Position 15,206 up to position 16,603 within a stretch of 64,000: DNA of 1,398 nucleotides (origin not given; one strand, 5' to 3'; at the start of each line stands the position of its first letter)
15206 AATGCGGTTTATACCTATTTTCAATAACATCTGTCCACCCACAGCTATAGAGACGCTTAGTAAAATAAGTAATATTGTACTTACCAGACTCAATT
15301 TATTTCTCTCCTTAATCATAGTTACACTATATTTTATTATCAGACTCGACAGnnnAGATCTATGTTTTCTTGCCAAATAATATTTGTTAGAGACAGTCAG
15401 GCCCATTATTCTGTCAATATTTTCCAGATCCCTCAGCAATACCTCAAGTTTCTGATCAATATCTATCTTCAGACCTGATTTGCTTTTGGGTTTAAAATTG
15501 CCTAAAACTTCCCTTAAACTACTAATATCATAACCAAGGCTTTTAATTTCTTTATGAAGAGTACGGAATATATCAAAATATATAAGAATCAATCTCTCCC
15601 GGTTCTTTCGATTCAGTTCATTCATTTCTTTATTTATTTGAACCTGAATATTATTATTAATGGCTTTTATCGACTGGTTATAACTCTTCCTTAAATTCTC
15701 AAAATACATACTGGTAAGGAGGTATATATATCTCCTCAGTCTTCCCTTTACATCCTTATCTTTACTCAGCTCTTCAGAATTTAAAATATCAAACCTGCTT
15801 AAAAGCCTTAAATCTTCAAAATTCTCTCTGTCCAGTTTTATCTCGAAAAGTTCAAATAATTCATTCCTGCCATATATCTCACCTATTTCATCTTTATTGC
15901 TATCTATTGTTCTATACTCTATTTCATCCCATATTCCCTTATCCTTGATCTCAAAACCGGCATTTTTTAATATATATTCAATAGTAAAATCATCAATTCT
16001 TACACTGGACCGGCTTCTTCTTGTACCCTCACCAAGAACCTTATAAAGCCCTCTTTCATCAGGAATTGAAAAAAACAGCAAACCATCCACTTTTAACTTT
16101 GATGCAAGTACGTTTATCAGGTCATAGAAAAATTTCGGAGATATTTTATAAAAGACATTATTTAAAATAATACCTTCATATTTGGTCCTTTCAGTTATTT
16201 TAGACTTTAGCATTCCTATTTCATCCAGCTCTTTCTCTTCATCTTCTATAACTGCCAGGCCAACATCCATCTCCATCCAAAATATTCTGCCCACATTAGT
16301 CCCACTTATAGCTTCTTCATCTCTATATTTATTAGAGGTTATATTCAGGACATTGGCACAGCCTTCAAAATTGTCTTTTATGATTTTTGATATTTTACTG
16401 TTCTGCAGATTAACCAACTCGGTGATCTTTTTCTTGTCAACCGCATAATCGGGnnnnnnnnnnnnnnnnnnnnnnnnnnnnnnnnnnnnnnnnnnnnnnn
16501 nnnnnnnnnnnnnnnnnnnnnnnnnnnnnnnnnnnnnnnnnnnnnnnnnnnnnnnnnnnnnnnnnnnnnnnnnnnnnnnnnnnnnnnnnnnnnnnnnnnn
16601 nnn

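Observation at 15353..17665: Glycosyltransferase fused to a degenerate methyltransferase-like domain and a C-terminal coiled-coil, a possible second (pseudo-enzyme) ruler/terminator scaffold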

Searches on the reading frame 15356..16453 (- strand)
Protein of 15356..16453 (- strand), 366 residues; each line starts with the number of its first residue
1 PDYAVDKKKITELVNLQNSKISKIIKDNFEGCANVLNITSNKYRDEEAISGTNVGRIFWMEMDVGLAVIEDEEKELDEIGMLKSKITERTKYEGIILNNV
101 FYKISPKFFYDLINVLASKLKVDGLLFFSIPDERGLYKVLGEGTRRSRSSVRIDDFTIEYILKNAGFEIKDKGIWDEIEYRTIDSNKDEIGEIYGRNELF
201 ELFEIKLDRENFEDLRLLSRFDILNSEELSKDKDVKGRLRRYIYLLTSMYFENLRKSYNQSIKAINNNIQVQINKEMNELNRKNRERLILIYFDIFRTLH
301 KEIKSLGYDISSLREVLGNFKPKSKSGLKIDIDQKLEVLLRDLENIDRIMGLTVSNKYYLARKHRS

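Call 33: search_solved_structures(query=A2, max_evalue=10, show_alignments=3)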
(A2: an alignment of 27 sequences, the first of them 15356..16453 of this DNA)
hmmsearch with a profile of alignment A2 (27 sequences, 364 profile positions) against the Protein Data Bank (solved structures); distinct sequences matched with E-value up to 10: 4.
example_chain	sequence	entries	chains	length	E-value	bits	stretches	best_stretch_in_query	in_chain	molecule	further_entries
3dli_A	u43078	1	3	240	0.017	17.4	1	29-183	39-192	methyltransferase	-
9ht3_A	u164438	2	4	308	1.2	11.4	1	242-289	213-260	Probable C4-dicarboxylate-binding periplasmic protein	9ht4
9dtl_A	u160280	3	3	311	1.2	11.4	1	242-289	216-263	C4-dicarboxylate-binding periplasmic protein | C4-dicarboxylate-binding protein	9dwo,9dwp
6bqc_A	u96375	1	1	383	2.3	10.4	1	64-129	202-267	Cyclopropane-fatty-acyl-phospholipid synthase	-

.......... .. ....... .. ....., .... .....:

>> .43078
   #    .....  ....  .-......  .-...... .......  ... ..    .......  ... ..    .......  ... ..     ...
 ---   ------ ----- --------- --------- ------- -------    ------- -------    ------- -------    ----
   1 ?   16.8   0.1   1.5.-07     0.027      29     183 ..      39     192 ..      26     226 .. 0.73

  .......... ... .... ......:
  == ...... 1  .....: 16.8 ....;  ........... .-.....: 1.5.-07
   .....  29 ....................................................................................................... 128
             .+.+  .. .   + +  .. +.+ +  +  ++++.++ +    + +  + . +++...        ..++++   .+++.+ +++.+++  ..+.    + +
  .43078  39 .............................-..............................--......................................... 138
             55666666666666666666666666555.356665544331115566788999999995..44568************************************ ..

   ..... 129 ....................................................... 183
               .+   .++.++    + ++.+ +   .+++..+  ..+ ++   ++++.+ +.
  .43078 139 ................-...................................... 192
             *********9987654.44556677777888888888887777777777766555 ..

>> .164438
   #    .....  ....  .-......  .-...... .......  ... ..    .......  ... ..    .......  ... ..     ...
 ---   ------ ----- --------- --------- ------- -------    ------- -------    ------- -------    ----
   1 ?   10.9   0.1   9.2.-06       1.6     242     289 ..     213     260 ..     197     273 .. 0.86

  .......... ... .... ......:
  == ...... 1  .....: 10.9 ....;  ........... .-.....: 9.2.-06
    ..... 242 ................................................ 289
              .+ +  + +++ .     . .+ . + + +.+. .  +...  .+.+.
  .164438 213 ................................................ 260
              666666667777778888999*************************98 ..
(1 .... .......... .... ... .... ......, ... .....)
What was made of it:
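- On Class I SAM-dependent methyltransferases (Methyltransf_23/11-like): It also hits 3dli_A at E 0.017 (call 33).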

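Call 34: search_protein_families(library=pfam, alignment_id=A2, max_evalue=10)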
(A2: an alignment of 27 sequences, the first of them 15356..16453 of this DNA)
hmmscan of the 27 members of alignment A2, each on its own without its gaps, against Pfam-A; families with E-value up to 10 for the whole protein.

A. member 1, window:15356-16453:- (366 aa): 1 family
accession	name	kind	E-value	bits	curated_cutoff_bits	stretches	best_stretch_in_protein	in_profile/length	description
PF13489.12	Methyltransf_23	-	0.11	12.6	27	1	80-169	80-161/164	Methyltransferase domain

B. families by the number of members that match (of 27 scanned): 25 families
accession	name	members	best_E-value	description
PF10073.14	GapR_DNA-bd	4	0.017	GapR-like, DNA-binding domain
PF13855.12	LRR_8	4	0.02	Leucine rich repeat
PF11514.14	DUF3219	3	0.061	Protein of unknown function (DUF3219)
PF13489.12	Methyltransf_23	3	0.062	Methyltransferase domain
PF12857.13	TOBE_3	2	0.059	TOBE-like domain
PF09888.14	DUF2115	2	0.52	Uncharacterized protein conserved in archaea (DUF2115)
PF05298.16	Bombinin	1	0.0017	Bombinin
PF18513.6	Pro_sub2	1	0.0037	Prodomain subtilisin 2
PF06751.17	EutB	1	0.0052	Ethanolamine ammonia lyase large subunit (EutB)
PF13494.11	DUF4119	1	0.01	Domain of unknown function, B. Theta Gene description (DUF4119)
PF03408.20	Foamy_virus_ENV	1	0.013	Foamy virus envelope protein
PF08339.15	RTX_C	1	0.016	RTX C-terminal domain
PF01303.22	Egg_lysin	1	0.038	Egg lysin (Sperm-lysin)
PF14137.11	DUF4304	1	0.039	Domain of unknown function (DUF4304)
PF05413.17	Peptidase_C34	1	0.047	Putative closterovirus papain-like endopeptidase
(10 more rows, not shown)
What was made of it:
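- On Class I SAM-dependent methyltransferases (Methyltransf_23/11-like): Pfam itself is sub-threshold (E 0.06-0.11, 3 of 27 members, call 34).
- Tried and rejected: Pfam on 27 C-terminal halves gave Methyltransf_23 at E 0.06-0.11 in 3 members, and the rest was noise (call 34).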

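Call 39: predict_structure(alignment_id=A2)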
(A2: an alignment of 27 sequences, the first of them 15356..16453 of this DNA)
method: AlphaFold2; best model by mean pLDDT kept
length: 366 residues; sequences in the alignment: 27
mean_pLDDT: 59.0   pTM: 0.44
mean pLDDT of the five models: 59.0, 58.3, 56.5, 56.3, 51.2
residues with pLDDT >= 90: 0; 70-90: 113; 50-70: 134; < 50: 119
segments of 3 or more residues with pLDDT < 50: 1-4, 65-71, 134-151, 176-209, 307-355
pLDDT, mean of each block of 10 residues (from residue 1): 50 62 75 80 71 73 52 55 67 81 72 83 83 47 36 68 82 47 28 29 38 49 60 73 71 69 65 61 59 60 52 42 38 40 40 57 75
secondary structure, 60 per line:
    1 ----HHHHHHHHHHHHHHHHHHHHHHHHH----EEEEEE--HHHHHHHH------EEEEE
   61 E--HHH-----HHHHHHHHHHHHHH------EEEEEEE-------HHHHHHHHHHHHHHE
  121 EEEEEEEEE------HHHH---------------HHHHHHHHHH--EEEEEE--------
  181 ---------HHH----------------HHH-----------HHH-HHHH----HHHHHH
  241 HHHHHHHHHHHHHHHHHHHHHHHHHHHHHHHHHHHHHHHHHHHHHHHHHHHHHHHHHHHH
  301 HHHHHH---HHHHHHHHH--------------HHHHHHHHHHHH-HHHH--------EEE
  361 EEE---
elements in order: H5-29 E34-39 H42-49 E56-61 H72-85 E92-98 H106-119 E120-129 H136-139 H155-164 E167-172 H227-230 H235-306 H310-318 H333-344 H346-349 E358-363
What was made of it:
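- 15356..15538 (-): aa 710-770: shorter helices and the tail ................, possibly the last strand of the methyltransferase-like sheet. The model of the C-terminal half predicts a strand at aa 762-767 with pLDDT ~75 (call 39).
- On Class I SAM-dependent methyltransferases (Methyltransf_23/11-like): The model pLDDT is only 59 overall, but 70-83 in the core strands (call 39).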

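Call 41: search_protein_representatives(alignment_id=A2)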
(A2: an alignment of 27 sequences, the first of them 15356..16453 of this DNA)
Query: 27 sequences, 364 profile positions. Proteins with E-value up to 0.001 (for the whole library): 28; up to 1e-10: 17; up to 1e-30: 7. The best 28 are listed.
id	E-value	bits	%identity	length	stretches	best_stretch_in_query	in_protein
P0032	2.3e-171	586.2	-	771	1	1-363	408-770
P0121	1.1e-161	554.4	-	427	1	1-363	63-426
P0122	2.5e-128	444.6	-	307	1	65-364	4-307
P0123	2.4e-89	316.4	-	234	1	147-364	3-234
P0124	7.8e-69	248.9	-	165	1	199-364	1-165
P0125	5.3e-50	186.9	-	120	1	243-364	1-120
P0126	5.2e-40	154.1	-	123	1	81-185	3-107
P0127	1.9e-28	116.0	-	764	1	1-357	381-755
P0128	3.2e-26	108.7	-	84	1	54-136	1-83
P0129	1.5e-17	80.1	-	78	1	118-184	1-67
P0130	4.5e-17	78.6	-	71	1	288-359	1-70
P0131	8.1e-17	77.7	-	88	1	1-67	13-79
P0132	1.0e-16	77.4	-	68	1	296-363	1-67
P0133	4.0e-15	72.2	-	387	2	254-301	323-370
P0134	2.4e-13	66.3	-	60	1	306-363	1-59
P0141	2.1e-06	43.5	-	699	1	243-301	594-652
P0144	1.2e-04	37.6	-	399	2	73-171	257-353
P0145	1.4e-04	37.5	-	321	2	27-181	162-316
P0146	5.3e-04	35.6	-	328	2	16-174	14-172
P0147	5.9e-04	35.4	-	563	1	29-183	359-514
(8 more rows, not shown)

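Call 42: search_protein_families(library=pfam, proteins=[P0127, P0133, P0141, P0144, P0145, P0146, P0147], max_evalue=0.01)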
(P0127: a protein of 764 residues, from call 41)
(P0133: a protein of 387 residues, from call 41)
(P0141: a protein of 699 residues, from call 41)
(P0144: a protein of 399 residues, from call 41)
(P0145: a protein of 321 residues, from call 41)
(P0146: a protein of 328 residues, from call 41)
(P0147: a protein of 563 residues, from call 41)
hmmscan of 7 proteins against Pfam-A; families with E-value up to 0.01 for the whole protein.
P0127 (764 aa): 2 families
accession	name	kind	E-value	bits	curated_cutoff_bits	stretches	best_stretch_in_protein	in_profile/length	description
PF13692.12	Glyco_trans_1_4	-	2.9e-08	34.5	27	1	208-347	20-142/142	Glycosyl transferases group 1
PF00534.26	Glycos_transf_1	-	4.6e-07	30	26.4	1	209-357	34-168/172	Glycosyl transferases group 1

P0133 (387 aa): 1 family
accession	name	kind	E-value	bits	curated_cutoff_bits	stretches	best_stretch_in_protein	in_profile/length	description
PF00534.26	Glycos_transf_1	-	6.9e-05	22.9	26.4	1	18-69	119-170/172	Glycosyl transferases group 1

P0141 (699 aa): 2 families
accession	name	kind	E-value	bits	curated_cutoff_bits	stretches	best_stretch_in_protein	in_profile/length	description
PF13692.12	Glyco_trans_1_4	-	9.5e-11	42.6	27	1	225-360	21-139/142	Glycosyl transferases group 1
PF00534.26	Glycos_transf_1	-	1.8e-09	37.8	26.4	1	227-374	36-169/172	Glycosyl transferases group 1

P0144 (399 aa): 12 families
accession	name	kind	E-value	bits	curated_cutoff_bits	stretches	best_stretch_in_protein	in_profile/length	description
PF13489.12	Methyltransf_23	-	1.6e-15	57.7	27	1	197-353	7-163/164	Methyltransferase domain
PF08241.18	Methyltransf_11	-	2.2e-09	38.3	21.2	1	218-310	2-95/95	Methyltransferase domain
PF13649.12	Methyltransf_25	-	5.9e-09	36.9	27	1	216-306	1-97/97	Methyltransferase domain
PF08242.18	Methyltransf_12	-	2.2e-06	28.7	30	1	217-308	1-98/98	Methyltransferase domain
PF07021.18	MetW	-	4.9e-06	26.8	21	1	214-284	15-86/193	Methionine biosynthesis protein MetW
PF02353.26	CMAS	-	0.00015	21.6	27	1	216-317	66-171/273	Mycolic acid cyclopropane synthetase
PF02390.23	Methyltransf_4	-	0.00037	20.4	24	1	215-265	4-52/173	Putative methyltransferase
PF20882.2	Sos7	-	0.0016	19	27.3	1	119-156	30-67/75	Kinetochore protein Sos7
PF01555.25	N6_N4_Mtase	-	0.0025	18.2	26.7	0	56-249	47-218/221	DNA methylase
PF01519.22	DUF16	-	0.0031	18.4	40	1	116-174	34-92/104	Protein of unknown function DUF16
PF07118.16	DUF1374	-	0.0039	18.1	21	0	118-190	11-80/92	Protein of unknown function (DUF1374)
PF14915.12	CCDC144C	-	0.0041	16.2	35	1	114-160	175-221/534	CCDC144C protein coiled-coil region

P0145 (321 aa): 10 families
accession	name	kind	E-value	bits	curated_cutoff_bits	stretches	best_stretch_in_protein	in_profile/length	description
PF13489.12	Methyltransf_23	-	8.1e-25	87.9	27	1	167-306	23-163/164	Methyltransferase domain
PF13649.12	Methyltransf_25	-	2.8e-12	47.6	27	1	170-259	1-97/97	Methyltransferase domain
PF08242.18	Methyltransf_12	-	1.7e-11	45.1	30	1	171-261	1-98/98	Methyltransferase domain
PF08241.18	Methyltransf_11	-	2.3e-11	44.6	21.2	1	171-263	1-95/95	Methyltransferase domain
PF13847.12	Methyltransf_31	-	4.5e-11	43.1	27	1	169-275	6-118/145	Methyltransferase domain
PF07021.18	MetW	-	3.7e-08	33.7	21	1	165-237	12-86/193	Methionine biosynthesis protein MetW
PF02353.26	CMAS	-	2.6e-07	30.7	27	1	168-267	64-168/273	Mycolic acid cyclopropane synthetase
PF03291.22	mRNA_G-N7_MeTrfase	-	6.5e-05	22.6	26.6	1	169-207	64-103/315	mRNA (guanine-N(7))-methyltransferase domain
PF13679.12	Methyltransf_32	-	0.0028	18.1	27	1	165-222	24-87/143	Methyltransferase domain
PF01728.25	FtsJ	-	0.0036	17.7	24.1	1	162-232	17-97/181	FtsJ-like methyltransferase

P0146 (328 aa): 8 families
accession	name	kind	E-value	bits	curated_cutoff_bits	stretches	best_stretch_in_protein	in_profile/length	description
PF13489.12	Methyltransf_23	-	8.1e-17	61.9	27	1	19-169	9-163/164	Methyltransferase domain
PF13649.12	Methyltransf_25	-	4e-14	53.5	27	1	33-122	1-97/97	Methyltransferase domain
PF08241.18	Methyltransf_11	-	1.4e-12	48.5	21.2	1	34-126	1-95/95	Methyltransferase domain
PF08242.18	Methyltransf_12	-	7.6e-10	39.8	30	1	34-124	1-98/98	Methyltransferase domain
PF13847.12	Methyltransf_31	-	1.3e-09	38.3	27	1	28-130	2-113/145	Methyltransferase domain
PF07021.18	MetW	-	4.6e-07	30.1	21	1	28-113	12-101/193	Methionine biosynthesis protein MetW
PF01728.25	FtsJ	-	4e-05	24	24.1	1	25-122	17-100/181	FtsJ-like methyltransferase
PF05891.18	Methyltransf_PK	-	0.0019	18.2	27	1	86-127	119-160/218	AdoMet dependent proline di-methyltransferase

P0147 (563 aa): 7 families
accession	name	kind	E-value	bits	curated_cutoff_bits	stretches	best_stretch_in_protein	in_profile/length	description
PF07021.18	MetW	-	5.6e-13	49.4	21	1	357-464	9-112/193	Methionine biosynthesis protein MetW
PF08241.18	Methyltransf_11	-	1.4e-08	35.7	21.2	1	366-458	1-94/95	Methyltransferase domain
PF13649.12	Methyltransf_25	-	1.7e-08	35.4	27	1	365-453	1-95/97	Methyltransferase domain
PF13847.12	Methyltransf_31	-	2.6e-08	34.1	27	1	364-465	6-115/145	Methyltransferase domain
PF13489.12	Methyltransf_23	-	1.5e-07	31.7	27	1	364-471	25-128/164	Methyltransferase domain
PF08242.18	Methyltransf_12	-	1.9e-07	32.2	30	1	366-455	1-96/98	Methyltransferase domain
PF02353.26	CMAS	-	0.0069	16.2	27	0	358-467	60-172/273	Mycolic acid cyclopropane synthetase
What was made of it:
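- On Class I SAM-dependent methyltransferases (Methyltransf_23/11-like): The profile of aa 405-770 hits four Pfam-verified methyltransferases at E 1.2e-4 to 5.9e-4 in 1.84 billion sequences (calls 41, 42).
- Checked: Four genuine Methyltransf_23/11/25 proteins are hit at library-wide E 1e-4 to 6e-4 among 1.84 billion representatives (calls 41, 42).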

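Call 47: find_encoding_contigs(protein=P0127, flank=10000, max_places=2)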
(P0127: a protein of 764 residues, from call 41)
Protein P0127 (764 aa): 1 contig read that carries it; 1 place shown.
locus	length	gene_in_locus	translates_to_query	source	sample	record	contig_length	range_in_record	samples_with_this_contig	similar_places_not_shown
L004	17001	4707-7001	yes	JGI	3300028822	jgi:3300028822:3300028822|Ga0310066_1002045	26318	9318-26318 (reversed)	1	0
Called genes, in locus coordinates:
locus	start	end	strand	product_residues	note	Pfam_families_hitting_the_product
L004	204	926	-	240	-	PF02540:NAD_synthase, PF03054:tRNA_Me_trans (faint)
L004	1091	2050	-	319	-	PF01073:3Beta_HSD, PF01370:Epimerase, PF02719:Polysacc_synt_2, PF04321:RmlD_sub_bind, PF07993:NAD_binding_4, PF08659:KR (weak), PF13460:NAD_binding_10 (weak), PF16363:GDP_Man_Dehyd, +1 more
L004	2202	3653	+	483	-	PF00534:Glycos_transf_1, PF13692:Glyco_trans_1_4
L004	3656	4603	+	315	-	PF13641:Glyco_tranf_2_3, PF00535:Glycos_transf_2, PF10111:Glyco_tranf_2_2 (weak), PF13506:Glyco_transf_21 (weak)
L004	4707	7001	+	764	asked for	PF13692:Glyco_trans_1_4, PF00534:Glycos_transf_1 (weak)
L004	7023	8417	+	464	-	PF00535:Glycos_transf_2, PF10111:Glyco_tranf_2_2 (faint), PF13641:Glyco_tranf_2_3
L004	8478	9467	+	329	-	PF13641:Glyco_tranf_2_3, PF00535:Glycos_transf_2, PF10111:Glyco_tranf_2_2, PF13632:Glyco_trans_2_3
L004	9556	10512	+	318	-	PF00535:Glycos_transf_2, PF10111:Glyco_tranf_2_2 (faint), PF13632:Glyco_trans_2_3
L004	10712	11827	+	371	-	PF00483:NTP_transferase, PF12804:NTP_transf_3, PF00132:Hexapep (faint), PF25084:LbH_EIF2B, PF25087:GMPPB_C, PF24894:Hexapep_GlmU (weak), PF25087:GMPPB_C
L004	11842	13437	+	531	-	PF00534:Glycos_transf_1, PF13692:Glyco_trans_1_4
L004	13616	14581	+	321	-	PF01073:3Beta_HSD (weak), PF01370:Epimerase, PF02719:Polysacc_synt_2, PF04321:RmlD_sub_bind, PF16363:GDP_Man_Dehyd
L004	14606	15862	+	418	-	PF05221:AdoHcyase, PF00670:AdoHcyase_NAD, PF02826:2-Hacid_dh_C, PF07991:KARI_N (faint)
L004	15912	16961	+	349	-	PF01008:IF-2B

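Call 48: find_encoding_contigs(protein=P0141, flank=10000, max_places=2)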
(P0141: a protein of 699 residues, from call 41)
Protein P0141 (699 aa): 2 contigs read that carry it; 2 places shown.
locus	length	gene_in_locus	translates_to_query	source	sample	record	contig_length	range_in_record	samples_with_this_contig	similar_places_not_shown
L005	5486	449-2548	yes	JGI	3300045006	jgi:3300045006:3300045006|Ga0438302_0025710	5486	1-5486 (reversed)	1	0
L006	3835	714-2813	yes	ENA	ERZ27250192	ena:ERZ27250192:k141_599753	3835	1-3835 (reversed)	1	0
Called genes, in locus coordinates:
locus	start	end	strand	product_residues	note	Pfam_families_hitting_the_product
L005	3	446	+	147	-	?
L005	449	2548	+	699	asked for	PF00534:Glycos_transf_1, PF13692:Glyco_trans_1_4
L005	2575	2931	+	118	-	PF00892:EamA (weak)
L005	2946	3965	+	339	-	PF00535:Glycos_transf_2, PF10111:Glyco_tranf_2_2 (weak), PF13641:Glyco_tranf_2_3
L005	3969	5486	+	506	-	?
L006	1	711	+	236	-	?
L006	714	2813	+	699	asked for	PF00534:Glycos_transf_1, PF13692:Glyco_trans_1_4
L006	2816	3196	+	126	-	PF00892:EamA (faint)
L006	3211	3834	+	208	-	?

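Call 67: find_encoding_contigs(protein=P0146, flank=8000, max_places=2)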
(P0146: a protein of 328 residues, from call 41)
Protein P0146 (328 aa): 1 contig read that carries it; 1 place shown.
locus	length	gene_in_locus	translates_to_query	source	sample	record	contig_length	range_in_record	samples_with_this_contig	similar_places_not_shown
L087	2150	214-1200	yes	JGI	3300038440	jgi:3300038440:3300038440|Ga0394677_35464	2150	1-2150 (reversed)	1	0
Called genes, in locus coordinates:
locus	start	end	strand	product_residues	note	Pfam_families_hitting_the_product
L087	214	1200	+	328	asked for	PF13489:Methyltransf_23, PF07021:MetW (weak), PF13847:Methyltransf_31, PF08241:Methyltransf_11, PF08242:Methyltransf_12, PF13649:Methyltransf_25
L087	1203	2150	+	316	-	?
